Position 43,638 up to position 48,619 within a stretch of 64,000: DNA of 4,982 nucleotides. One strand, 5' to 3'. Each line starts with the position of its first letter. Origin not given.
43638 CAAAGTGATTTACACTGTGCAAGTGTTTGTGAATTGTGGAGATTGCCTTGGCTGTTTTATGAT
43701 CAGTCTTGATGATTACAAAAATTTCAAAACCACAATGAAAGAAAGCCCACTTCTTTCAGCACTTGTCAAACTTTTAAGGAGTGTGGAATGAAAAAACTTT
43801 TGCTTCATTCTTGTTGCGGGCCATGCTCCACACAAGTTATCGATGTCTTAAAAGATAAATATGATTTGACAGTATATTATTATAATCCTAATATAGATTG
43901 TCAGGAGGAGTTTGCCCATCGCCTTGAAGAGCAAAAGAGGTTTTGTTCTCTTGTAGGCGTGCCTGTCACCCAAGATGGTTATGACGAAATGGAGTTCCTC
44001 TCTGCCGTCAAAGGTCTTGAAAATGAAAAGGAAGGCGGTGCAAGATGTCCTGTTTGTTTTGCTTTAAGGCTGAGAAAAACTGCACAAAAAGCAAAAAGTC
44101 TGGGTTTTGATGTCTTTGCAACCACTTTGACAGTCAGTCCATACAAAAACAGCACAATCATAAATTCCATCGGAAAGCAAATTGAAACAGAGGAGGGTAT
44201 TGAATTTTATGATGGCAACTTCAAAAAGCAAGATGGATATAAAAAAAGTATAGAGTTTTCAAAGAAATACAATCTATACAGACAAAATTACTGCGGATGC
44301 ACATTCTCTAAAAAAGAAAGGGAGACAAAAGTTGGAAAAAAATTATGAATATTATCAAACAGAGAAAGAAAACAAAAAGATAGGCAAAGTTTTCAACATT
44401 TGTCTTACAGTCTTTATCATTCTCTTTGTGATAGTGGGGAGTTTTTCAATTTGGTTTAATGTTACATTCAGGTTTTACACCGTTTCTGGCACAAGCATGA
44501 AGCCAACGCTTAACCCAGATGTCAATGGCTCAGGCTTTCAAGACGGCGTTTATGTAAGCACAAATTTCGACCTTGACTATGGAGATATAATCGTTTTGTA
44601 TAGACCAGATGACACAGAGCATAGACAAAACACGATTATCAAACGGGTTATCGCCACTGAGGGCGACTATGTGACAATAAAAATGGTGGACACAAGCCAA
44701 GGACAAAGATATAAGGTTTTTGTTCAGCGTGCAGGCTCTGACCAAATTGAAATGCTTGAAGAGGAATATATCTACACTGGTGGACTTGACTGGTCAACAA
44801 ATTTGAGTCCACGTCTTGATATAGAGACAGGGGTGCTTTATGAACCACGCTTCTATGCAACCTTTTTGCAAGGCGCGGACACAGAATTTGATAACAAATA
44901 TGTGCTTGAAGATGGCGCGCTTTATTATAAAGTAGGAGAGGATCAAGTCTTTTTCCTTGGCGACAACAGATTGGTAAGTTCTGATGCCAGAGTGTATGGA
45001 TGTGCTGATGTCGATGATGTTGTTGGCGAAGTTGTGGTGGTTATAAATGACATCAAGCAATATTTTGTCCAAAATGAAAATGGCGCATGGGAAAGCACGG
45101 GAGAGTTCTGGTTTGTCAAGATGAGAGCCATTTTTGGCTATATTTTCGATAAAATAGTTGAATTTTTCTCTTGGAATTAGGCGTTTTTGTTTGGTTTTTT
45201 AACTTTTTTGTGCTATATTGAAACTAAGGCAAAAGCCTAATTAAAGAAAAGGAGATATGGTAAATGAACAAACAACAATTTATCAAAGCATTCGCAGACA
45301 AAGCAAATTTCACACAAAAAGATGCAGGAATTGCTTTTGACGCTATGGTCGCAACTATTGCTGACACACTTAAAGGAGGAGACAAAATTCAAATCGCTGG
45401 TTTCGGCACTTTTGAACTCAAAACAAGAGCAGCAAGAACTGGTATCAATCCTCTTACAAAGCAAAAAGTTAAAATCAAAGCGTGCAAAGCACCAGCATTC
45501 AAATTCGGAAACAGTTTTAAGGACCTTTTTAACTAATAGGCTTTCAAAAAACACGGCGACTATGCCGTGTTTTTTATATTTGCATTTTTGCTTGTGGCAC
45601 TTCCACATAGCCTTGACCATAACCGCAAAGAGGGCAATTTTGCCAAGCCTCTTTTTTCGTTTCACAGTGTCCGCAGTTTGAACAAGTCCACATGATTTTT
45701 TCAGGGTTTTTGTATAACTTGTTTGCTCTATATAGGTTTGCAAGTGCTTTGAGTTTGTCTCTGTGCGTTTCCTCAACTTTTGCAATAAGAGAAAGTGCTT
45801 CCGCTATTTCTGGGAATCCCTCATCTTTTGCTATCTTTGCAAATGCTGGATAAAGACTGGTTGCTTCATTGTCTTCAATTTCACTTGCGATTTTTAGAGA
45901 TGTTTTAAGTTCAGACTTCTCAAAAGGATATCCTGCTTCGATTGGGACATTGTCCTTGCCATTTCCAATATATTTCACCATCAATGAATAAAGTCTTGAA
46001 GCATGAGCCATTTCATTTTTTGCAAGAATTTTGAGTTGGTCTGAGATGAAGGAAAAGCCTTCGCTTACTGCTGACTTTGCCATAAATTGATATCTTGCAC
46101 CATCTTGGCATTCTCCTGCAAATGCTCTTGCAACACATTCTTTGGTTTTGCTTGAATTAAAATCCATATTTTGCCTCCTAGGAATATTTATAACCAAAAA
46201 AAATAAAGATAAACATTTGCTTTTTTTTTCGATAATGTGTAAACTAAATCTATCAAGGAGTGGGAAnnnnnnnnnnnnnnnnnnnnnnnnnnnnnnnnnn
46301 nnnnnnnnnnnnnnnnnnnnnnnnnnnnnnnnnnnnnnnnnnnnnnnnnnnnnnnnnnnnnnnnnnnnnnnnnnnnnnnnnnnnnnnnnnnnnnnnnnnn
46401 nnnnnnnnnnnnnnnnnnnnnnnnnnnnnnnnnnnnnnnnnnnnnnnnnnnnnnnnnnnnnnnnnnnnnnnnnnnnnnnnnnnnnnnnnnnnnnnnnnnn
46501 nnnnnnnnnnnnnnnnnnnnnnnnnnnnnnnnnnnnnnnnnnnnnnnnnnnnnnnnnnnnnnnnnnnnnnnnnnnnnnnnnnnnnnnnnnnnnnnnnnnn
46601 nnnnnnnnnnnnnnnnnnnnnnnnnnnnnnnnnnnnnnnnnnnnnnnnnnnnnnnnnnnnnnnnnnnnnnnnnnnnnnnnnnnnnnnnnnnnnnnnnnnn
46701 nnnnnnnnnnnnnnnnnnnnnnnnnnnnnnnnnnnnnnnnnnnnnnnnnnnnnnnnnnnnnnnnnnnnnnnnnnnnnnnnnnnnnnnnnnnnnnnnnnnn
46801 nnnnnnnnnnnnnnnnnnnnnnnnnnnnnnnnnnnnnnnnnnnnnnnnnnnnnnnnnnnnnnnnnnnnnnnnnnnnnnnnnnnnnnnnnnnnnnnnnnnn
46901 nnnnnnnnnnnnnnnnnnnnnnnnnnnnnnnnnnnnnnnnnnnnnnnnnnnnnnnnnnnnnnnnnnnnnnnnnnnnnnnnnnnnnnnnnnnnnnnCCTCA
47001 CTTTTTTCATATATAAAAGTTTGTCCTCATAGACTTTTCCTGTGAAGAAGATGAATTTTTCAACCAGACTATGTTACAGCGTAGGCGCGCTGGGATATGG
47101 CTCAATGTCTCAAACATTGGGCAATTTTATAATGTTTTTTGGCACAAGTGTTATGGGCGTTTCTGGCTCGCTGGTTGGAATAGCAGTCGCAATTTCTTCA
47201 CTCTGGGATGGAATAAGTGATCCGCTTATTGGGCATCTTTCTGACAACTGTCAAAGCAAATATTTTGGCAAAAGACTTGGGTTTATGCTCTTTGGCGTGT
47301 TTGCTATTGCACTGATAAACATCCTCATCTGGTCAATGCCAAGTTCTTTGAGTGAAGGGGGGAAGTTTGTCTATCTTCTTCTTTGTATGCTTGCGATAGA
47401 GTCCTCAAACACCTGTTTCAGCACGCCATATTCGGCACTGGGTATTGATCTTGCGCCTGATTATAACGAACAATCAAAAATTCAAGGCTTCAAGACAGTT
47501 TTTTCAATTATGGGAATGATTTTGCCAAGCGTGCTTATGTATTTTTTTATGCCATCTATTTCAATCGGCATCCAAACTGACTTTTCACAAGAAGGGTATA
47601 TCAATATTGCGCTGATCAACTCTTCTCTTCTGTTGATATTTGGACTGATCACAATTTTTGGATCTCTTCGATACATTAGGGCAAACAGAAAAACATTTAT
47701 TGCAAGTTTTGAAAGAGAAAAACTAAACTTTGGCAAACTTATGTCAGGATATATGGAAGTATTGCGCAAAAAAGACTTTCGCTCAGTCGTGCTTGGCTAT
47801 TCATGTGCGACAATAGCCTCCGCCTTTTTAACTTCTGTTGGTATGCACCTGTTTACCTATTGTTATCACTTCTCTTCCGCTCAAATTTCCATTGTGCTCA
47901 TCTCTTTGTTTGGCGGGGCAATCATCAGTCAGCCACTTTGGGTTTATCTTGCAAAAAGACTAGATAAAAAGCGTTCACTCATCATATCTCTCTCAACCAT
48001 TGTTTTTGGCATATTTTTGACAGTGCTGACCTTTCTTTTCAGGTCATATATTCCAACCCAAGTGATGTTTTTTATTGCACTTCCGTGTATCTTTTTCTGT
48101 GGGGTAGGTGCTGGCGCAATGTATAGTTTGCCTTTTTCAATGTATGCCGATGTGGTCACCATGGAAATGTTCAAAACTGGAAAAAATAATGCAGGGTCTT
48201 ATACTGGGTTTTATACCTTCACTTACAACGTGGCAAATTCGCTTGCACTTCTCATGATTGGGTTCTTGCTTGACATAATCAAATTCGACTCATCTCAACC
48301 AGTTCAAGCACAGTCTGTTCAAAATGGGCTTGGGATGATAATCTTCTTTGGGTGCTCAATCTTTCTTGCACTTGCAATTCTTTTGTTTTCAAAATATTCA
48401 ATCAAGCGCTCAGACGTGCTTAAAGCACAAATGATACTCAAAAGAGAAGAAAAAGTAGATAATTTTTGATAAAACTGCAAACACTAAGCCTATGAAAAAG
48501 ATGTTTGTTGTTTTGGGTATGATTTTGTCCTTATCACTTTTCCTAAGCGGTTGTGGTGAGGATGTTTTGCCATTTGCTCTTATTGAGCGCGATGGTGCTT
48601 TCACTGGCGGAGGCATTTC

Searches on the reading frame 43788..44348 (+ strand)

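Call 66: search_protein_families(library=pfam, proteins=[window:43788-44348:+], max_evalue=0.001)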
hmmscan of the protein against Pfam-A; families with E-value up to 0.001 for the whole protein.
window:43788-44348:+ (186 aa): 1 family
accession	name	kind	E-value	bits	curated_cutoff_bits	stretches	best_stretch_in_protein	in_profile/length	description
PF02677.20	QueH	-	1.8e-68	230.6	23.5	1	4-177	1-175/175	Epoxyqueuosine reductase QueH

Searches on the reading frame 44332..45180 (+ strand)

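Call 65: search_protein_families(library=pfam, proteins=[window:44332-45180:+], max_evalue=0.001)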
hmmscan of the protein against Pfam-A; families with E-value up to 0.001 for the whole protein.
window:44332-45180:+ (282 aa): 1 family
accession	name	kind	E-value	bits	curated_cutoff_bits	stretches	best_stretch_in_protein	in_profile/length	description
PF10502.14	Peptidase_S26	-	1.5e-19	71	22.9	1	28-237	5-166/168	Signal peptidase, peptidase S26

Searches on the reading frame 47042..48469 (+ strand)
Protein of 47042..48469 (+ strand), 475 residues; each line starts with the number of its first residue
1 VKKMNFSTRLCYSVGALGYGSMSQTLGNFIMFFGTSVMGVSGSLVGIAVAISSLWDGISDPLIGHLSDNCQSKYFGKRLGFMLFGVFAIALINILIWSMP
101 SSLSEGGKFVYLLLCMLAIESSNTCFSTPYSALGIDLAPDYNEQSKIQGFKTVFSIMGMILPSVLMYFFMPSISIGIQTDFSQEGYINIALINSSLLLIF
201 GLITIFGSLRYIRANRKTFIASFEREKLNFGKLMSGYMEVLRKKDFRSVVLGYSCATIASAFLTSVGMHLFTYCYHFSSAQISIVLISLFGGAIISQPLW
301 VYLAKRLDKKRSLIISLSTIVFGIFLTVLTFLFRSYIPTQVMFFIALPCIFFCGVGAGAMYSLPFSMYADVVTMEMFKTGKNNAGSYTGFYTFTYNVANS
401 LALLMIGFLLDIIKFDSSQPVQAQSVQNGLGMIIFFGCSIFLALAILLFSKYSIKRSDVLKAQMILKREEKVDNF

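Call 65: search_protein_families(library=pfam, proteins=[window:47042-48469:+], max_evalue=0.001)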
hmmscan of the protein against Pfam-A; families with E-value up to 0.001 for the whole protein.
window:47042-48469:+ (475 aa): 2 families
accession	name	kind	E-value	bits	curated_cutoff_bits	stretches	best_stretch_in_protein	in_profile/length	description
PF13347.12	MFS_2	-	4.9e-64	216.9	27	1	11-456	1-427/427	MFS/sugar transport protein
PF07690.21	MFS_1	-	9.2e-18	64.7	33.4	1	26-402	12-346/347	Major Facilitator Superfamily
